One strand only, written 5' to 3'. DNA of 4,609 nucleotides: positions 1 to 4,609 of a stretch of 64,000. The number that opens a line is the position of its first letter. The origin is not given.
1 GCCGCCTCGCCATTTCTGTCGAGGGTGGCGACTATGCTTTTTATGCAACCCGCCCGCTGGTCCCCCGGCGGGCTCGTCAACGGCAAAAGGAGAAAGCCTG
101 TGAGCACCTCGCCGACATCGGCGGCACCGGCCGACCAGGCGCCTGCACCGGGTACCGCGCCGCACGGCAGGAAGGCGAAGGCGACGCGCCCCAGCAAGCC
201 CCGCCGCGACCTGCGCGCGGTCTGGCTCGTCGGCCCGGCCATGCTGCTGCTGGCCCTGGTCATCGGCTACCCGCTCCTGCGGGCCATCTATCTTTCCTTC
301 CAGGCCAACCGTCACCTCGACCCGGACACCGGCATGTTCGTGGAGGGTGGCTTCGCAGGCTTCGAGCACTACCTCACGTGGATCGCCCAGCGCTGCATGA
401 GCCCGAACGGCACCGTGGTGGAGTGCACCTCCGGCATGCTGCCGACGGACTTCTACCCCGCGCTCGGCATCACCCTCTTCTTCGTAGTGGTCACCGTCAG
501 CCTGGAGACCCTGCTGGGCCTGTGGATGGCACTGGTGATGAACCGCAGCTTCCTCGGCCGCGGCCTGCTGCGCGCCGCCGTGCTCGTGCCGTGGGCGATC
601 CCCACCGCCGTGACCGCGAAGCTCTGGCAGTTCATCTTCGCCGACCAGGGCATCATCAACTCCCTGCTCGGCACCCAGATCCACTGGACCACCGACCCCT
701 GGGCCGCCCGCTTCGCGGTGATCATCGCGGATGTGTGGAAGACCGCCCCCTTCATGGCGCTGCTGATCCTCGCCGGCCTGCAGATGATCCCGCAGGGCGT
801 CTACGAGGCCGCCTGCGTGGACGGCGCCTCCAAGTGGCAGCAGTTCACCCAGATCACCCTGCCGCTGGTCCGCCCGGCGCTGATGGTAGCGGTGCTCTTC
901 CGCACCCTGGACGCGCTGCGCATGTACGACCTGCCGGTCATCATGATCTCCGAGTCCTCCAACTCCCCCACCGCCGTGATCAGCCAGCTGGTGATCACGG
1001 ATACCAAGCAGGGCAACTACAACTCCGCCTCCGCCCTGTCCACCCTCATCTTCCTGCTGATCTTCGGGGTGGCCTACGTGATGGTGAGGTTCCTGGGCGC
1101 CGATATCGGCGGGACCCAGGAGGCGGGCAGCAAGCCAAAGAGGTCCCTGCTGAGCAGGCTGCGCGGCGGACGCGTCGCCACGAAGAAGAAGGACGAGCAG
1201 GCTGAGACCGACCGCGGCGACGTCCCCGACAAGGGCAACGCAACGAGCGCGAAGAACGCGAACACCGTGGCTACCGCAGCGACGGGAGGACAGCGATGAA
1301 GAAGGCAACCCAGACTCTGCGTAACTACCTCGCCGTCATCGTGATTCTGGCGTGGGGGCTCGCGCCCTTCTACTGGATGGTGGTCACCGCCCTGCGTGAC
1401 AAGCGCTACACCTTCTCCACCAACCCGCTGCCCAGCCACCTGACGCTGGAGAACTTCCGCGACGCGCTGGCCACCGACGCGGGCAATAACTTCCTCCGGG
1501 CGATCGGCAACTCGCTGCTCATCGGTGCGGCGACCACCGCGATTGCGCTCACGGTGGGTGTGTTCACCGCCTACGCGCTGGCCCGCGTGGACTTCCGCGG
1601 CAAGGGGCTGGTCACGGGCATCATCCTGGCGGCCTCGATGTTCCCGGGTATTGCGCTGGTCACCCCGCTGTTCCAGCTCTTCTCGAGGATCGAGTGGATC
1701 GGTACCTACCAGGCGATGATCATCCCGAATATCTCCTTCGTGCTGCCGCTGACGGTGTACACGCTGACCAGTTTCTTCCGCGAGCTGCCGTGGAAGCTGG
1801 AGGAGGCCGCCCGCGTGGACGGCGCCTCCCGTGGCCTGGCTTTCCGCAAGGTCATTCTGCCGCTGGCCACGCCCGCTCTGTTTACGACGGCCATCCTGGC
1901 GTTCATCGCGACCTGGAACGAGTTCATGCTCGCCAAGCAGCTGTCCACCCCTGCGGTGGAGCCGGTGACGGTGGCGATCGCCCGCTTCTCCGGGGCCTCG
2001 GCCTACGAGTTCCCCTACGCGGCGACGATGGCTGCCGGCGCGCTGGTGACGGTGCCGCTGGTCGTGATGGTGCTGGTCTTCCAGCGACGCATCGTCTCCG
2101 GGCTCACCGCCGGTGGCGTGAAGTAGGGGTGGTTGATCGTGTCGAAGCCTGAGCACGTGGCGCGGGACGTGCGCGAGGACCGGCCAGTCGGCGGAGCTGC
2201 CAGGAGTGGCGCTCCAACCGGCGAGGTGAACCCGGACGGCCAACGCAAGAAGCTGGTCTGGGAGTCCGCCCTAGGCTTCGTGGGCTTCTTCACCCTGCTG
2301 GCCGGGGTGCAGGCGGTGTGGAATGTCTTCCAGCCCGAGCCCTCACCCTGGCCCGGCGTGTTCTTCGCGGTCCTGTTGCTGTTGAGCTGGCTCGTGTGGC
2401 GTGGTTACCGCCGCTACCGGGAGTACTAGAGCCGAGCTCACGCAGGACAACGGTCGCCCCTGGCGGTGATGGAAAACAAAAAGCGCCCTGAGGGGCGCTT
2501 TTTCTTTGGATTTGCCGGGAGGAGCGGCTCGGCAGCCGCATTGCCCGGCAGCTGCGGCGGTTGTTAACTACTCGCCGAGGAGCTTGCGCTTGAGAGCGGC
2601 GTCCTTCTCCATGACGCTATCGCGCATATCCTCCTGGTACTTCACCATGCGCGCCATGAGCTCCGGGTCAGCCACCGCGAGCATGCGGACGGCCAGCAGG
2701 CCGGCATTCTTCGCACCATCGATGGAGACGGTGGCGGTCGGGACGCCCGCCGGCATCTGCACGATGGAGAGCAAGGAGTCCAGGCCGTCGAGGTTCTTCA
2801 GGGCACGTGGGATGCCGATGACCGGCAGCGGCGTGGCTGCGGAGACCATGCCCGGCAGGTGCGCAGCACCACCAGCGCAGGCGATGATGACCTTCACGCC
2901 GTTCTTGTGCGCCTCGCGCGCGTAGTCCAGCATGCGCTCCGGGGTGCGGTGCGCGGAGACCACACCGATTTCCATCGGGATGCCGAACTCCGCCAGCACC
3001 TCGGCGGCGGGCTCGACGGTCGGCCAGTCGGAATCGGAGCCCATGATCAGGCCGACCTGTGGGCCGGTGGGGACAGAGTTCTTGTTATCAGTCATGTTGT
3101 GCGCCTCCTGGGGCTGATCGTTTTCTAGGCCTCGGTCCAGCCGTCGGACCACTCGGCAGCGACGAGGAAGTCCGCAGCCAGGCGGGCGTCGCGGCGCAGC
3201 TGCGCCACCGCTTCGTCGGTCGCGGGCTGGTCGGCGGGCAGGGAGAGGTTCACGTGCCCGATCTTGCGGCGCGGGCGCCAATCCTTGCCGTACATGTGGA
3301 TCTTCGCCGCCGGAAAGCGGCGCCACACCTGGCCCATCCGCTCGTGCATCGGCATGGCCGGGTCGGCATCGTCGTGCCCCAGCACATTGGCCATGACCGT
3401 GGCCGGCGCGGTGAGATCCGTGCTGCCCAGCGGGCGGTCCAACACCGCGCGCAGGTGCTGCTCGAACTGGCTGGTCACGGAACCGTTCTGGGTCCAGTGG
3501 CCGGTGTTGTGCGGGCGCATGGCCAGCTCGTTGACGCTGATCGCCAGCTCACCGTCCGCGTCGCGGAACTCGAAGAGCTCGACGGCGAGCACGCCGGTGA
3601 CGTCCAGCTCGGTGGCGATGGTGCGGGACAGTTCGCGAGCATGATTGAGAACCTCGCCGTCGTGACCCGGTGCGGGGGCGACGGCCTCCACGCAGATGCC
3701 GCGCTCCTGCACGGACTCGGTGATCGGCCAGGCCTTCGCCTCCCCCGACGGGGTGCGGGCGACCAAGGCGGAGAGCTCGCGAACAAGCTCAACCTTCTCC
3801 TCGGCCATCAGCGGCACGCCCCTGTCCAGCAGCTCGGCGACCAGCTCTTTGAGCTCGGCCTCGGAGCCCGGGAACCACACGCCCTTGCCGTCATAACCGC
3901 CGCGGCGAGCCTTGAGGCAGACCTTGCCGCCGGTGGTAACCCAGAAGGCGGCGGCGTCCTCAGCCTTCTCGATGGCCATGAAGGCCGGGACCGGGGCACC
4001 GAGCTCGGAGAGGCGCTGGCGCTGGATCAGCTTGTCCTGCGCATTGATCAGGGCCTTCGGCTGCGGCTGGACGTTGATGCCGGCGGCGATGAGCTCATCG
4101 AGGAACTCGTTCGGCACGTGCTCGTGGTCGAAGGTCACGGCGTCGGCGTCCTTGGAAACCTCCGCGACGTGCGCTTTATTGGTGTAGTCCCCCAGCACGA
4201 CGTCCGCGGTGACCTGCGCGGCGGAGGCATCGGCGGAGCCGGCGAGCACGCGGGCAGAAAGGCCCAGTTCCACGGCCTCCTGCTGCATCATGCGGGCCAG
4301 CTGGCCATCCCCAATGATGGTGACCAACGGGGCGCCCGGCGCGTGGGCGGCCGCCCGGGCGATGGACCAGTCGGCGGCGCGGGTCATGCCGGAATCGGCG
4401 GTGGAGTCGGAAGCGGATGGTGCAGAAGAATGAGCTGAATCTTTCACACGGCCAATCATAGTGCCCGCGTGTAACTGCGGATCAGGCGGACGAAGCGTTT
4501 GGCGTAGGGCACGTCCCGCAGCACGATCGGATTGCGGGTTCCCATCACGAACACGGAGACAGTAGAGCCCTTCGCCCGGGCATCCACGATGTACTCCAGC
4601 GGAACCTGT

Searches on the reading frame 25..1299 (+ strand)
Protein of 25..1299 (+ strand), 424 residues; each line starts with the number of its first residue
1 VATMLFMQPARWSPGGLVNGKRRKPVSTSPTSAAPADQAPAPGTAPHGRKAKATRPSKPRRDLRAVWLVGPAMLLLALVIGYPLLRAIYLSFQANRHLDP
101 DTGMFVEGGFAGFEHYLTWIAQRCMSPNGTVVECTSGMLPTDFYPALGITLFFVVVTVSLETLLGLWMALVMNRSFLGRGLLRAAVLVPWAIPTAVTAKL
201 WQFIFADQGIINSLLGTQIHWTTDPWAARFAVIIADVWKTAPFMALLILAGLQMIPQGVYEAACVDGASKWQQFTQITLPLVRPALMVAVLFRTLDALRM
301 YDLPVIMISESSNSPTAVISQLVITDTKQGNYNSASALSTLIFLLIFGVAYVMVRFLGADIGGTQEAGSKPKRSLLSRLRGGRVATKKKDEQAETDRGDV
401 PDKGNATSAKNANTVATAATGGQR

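Call 24: search_protein_families(library=pfam, proteins=[window:25-1299:+], max_evalue=0.001)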
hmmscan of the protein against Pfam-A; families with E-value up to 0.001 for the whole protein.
window:25-1299:+ (424 aa): 1 family
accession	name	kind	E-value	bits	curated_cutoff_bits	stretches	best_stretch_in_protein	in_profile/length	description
PF00528.27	BPD_transp_1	-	6.1e-19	68.9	26.4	1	162-357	2-178/184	Binding-protein-dependent transport system inner membrane component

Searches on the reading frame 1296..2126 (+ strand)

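Call 24: search_protein_families(library=pfam, proteins=[window:1296-2126:+], max_evalue=0.001)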
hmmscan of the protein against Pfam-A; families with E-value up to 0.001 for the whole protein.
window:1296-2126:+ (276 aa): 1 family
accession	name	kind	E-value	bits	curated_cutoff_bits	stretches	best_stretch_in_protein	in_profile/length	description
PF00528.27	BPD_transp_1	-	2.1e-18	67.1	26.4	1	85-268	2-180/184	Binding-protein-dependent transport system inner membrane component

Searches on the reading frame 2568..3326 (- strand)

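Call 24: search_protein_families(library=pfam, proteins=[window:2568-3326:-], max_evalue=0.001)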
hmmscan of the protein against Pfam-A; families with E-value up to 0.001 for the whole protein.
window:2568-3326:- (252 aa): 1 family
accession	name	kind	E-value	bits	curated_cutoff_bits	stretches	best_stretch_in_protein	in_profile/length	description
PF00731.26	AIRC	-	2.5e-64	215.7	30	1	90-236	1-147/148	AIR carboxylase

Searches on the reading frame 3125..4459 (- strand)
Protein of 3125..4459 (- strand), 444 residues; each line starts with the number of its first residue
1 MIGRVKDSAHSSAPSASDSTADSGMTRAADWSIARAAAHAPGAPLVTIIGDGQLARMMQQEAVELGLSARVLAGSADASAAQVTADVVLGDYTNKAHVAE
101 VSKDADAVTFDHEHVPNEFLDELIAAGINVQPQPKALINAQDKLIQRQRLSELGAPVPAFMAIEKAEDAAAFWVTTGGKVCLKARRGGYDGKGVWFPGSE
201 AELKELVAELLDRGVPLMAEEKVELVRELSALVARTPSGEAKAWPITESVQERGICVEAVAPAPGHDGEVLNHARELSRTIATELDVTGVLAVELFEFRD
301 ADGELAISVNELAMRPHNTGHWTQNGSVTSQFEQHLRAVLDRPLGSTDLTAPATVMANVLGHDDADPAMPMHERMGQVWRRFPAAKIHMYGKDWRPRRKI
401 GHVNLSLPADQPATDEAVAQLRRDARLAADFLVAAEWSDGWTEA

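Call 24: search_protein_families(library=pfam, proteins=[window:3125-4459:-], max_evalue=0.001)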
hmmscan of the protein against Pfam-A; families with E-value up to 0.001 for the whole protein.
window:3125-4459:- (444 aa): 3 families
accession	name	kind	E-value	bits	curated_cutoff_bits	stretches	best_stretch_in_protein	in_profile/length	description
PF02222.28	ATP-grasp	-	3.5e-48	164.1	27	1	149-332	2-179/179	ATP-grasp domain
PF22660.2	RS_preATP-grasp-like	-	3e-22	79.3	27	1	46-141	4-98/98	Ribonucleotide synthetase preATP-grasp domain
PF17769.7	PurK_C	-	2.1e-13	50.2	22.6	1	354-407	1-47/56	Phosphoribosylaminoimidazole carboxylase C-terminal domain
